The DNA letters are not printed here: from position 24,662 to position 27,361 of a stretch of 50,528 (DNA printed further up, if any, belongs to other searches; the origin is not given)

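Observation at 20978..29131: Two dissimilar glycyl-radical enzymes served by one activase inside a CoA-ester catabolic island: a candidate undescribed anaerobic pathway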

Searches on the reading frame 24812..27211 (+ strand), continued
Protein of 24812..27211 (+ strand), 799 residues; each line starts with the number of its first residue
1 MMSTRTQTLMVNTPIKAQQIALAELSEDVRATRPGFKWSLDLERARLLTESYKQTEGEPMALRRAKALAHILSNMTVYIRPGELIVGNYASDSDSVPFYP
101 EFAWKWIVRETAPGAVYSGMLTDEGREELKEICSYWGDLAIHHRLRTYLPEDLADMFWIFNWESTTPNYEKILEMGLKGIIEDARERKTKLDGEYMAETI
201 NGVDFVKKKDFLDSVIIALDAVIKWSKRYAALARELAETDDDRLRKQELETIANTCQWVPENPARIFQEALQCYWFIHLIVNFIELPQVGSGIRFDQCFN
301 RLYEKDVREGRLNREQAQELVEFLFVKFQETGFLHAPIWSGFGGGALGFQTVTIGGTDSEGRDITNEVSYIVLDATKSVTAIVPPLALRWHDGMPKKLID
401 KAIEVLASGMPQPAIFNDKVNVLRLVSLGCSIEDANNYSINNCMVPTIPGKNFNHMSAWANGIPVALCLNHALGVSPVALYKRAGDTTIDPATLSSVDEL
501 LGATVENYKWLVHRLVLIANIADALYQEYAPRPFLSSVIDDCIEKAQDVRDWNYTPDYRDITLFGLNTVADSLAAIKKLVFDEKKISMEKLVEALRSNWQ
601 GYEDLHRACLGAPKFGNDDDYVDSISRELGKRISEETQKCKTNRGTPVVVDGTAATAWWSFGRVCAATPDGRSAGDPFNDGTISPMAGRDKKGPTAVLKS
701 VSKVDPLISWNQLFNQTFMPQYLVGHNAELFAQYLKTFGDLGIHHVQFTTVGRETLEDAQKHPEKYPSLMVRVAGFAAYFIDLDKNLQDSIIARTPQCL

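Call 37: search_protein_families(library=pfam, proteins=[L009:16887-19535:+, L022:435-2135:+, L008:15233-16297:-, L005:14751-15848:+, L037:10818-11384:-], max_evalue=0.00001)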
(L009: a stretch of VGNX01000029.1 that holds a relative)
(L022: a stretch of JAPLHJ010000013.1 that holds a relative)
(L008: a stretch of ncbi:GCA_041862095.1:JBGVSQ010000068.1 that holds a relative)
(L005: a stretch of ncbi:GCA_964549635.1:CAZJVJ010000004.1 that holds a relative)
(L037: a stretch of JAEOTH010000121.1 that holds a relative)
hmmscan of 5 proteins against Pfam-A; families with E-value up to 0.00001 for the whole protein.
L009:16887-19535:+ (882 aa): 12 families
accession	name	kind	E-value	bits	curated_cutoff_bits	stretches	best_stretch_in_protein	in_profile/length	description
PF01593.30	Amino_oxidase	-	5.6e-23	82.4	19.8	1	13-495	1-442/443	Flavin containing amine oxidoreductase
PF00175.26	NAD_binding_1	-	3.9e-19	69.8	22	1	655-755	1-104/109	Oxidoreductase NAD-binding domain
PF13450.12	NAD_binding_8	-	1.6e-14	54.4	21.9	1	8-77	1-67/68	NAD(P)-binding Rossmann-like domain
PF00970.30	FAD_binding_6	-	1.3e-12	48.3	21.1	1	550-644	4-99/99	Oxidoreductase FAD-binding domain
PF01266.30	DAO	-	2.6e-12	47.4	27.9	1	5-48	1-44/353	FAD dependent oxidoreductase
PF12831.13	FAD_oxidored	-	5.1e-12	46.3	27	1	5-46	1-42/416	FAD dependent oxidoreductase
PF00890.30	FAD_binding_2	-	7.7e-12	45.6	20.4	1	5-48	1-43/414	FAD binding domain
PF07992.20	Pyr_redox_2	-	7.5e-08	32.6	26.1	1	4-39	1-37/291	Pyridine nucleotide-disulphide oxidoreductase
PF00111.32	Fer2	-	2.1e-07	31.2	21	1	802-874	3-76/77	2Fe-2S iron-sulfur cluster binding domain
PF01134.28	GIDA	-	4.4e-07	29.7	22.1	0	5-35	1-31/391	Glucose inhibited division protein A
PF01494.25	FAD_binding_3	-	1.3e-06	28.4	22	1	3-37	1-35/349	FAD binding domain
PF01946.23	Thi4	-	9.5e-06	25.4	26.2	0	3-41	17-56/235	Thi4 family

L022:435-2135:+ (566 aa): 2 families
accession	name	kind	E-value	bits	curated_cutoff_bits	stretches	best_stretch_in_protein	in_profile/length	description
PF00501.34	AMP-binding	-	3.3e-85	286.7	29.9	1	37-420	5-383/384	AMP-binding enzyme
PF13193.12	AMP-binding_C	-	1.2e-11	45.8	24.5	1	471-551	1-76/76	AMP-binding enzyme C-terminal domain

L008:15233-16297:- (354 aa): 8 families
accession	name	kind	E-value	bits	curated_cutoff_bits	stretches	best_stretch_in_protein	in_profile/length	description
PF00037.32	Fer4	-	9e-17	60.6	21.1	2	302-324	2-24/24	4Fe-4S binding domain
PF12837.12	Fer4_6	-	1.9e-12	46.9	25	1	302-323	3-24/24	4Fe-4S binding domain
PF12838.12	Fer4_7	-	9.5e-12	45.6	27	1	279-322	1-52/52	4Fe-4S dicluster domain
PF14697.11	Fer4_21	-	8e-11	42.3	35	1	274-325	2-59/59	4Fe-4S dicluster domain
PF13237.11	Fer4_10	-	2.4e-10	40.6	25.5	1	274-319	3-53/53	4Fe-4S dicluster domain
PF12797.12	Fer4_2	-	2.9e-07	30.4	24.5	0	302-320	4-22/22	4Fe-4S binding domain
PF13187.11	Fer4_9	-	3.4e-07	30.6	27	1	279-323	1-52/52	4Fe-4S dicluster domain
PF13484.11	Fer4_16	-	1.2e-06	29.6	30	0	307-345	1-42/66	4Fe-4S double cluster binding domain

L005:14751-15848:+ (365 aa): 0 families

L037:10818-11384:- (188 aa): 2 families
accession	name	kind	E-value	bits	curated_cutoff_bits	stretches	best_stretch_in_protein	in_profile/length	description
PF00881.29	Nitroreductase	-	2.4e-17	64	23.5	2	7-66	1-60/167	Nitroreductase family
PF14512.11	TM1586_NiRdase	-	1.7e-06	28.2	27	0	10-53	142-187/215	Putative TM nitroreductase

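Call 43: search_solved_structures(query=L058:7091-9661:+, max_evalue=1e-50, show_alignments=2)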
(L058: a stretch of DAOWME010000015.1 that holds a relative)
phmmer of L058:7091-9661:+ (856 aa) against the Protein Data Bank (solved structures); distinct sequences matched with E-value up to 1e-50: 30.
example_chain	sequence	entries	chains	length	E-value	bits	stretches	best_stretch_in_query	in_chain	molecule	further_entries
9o8u_A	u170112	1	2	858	0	1296.8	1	34-856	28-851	1-methyl alkyl succinate synthase subunit MasD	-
4pkc_A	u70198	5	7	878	2.2e-152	512.1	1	56-853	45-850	TutD | benzylsuccinate synthase alpha chain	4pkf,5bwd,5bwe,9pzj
6vxc_A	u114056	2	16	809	8.7e-102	344.7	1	85-853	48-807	Trans-4-hydroxy-L-proline dehydratase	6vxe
1r8w_A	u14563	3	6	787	1.1e-100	341.1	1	86-852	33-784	glycerol dehydratase | B12-independent glycerol dehydratase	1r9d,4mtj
7vua_A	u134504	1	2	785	1.9e-100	340.3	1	80-853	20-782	HplG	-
5ymr_B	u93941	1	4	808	1.7e-95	323.9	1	79-851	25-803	Formate acetyltransferase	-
6lon_B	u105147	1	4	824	3.4e-93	316.3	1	80-852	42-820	PFL2/glycerol dehydratase family glycyl radical enzyme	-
9f3w_A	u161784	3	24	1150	8e-90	305.1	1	86-852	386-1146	Choline trimethylamine-lyase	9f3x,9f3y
7kq3_A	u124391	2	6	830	2.9e-88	300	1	80-851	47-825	Isethionate sulfite-lyase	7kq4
8id1_A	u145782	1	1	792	3.6e-87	296.3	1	80-852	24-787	Formate C-acetyltransferase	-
2f3o_A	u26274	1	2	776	1.2e-86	294.6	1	85-850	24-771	pyruvate formate-lyase 2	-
8iof_A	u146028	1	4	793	5.2e-84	285.9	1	78-851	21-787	Benzylsuccinate synthase alpha subunit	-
5a0z_A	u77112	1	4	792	1.7e-83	284.2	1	86-852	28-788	CHOLINE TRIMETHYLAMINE LYASE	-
5a0u_A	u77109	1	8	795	1.7e-83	284.2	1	86-852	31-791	CHOLINE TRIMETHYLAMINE LYASE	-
5i2a_A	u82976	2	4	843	2.7e-81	276.9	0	71-652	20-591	Diol-dehydratase | Diol dehydratase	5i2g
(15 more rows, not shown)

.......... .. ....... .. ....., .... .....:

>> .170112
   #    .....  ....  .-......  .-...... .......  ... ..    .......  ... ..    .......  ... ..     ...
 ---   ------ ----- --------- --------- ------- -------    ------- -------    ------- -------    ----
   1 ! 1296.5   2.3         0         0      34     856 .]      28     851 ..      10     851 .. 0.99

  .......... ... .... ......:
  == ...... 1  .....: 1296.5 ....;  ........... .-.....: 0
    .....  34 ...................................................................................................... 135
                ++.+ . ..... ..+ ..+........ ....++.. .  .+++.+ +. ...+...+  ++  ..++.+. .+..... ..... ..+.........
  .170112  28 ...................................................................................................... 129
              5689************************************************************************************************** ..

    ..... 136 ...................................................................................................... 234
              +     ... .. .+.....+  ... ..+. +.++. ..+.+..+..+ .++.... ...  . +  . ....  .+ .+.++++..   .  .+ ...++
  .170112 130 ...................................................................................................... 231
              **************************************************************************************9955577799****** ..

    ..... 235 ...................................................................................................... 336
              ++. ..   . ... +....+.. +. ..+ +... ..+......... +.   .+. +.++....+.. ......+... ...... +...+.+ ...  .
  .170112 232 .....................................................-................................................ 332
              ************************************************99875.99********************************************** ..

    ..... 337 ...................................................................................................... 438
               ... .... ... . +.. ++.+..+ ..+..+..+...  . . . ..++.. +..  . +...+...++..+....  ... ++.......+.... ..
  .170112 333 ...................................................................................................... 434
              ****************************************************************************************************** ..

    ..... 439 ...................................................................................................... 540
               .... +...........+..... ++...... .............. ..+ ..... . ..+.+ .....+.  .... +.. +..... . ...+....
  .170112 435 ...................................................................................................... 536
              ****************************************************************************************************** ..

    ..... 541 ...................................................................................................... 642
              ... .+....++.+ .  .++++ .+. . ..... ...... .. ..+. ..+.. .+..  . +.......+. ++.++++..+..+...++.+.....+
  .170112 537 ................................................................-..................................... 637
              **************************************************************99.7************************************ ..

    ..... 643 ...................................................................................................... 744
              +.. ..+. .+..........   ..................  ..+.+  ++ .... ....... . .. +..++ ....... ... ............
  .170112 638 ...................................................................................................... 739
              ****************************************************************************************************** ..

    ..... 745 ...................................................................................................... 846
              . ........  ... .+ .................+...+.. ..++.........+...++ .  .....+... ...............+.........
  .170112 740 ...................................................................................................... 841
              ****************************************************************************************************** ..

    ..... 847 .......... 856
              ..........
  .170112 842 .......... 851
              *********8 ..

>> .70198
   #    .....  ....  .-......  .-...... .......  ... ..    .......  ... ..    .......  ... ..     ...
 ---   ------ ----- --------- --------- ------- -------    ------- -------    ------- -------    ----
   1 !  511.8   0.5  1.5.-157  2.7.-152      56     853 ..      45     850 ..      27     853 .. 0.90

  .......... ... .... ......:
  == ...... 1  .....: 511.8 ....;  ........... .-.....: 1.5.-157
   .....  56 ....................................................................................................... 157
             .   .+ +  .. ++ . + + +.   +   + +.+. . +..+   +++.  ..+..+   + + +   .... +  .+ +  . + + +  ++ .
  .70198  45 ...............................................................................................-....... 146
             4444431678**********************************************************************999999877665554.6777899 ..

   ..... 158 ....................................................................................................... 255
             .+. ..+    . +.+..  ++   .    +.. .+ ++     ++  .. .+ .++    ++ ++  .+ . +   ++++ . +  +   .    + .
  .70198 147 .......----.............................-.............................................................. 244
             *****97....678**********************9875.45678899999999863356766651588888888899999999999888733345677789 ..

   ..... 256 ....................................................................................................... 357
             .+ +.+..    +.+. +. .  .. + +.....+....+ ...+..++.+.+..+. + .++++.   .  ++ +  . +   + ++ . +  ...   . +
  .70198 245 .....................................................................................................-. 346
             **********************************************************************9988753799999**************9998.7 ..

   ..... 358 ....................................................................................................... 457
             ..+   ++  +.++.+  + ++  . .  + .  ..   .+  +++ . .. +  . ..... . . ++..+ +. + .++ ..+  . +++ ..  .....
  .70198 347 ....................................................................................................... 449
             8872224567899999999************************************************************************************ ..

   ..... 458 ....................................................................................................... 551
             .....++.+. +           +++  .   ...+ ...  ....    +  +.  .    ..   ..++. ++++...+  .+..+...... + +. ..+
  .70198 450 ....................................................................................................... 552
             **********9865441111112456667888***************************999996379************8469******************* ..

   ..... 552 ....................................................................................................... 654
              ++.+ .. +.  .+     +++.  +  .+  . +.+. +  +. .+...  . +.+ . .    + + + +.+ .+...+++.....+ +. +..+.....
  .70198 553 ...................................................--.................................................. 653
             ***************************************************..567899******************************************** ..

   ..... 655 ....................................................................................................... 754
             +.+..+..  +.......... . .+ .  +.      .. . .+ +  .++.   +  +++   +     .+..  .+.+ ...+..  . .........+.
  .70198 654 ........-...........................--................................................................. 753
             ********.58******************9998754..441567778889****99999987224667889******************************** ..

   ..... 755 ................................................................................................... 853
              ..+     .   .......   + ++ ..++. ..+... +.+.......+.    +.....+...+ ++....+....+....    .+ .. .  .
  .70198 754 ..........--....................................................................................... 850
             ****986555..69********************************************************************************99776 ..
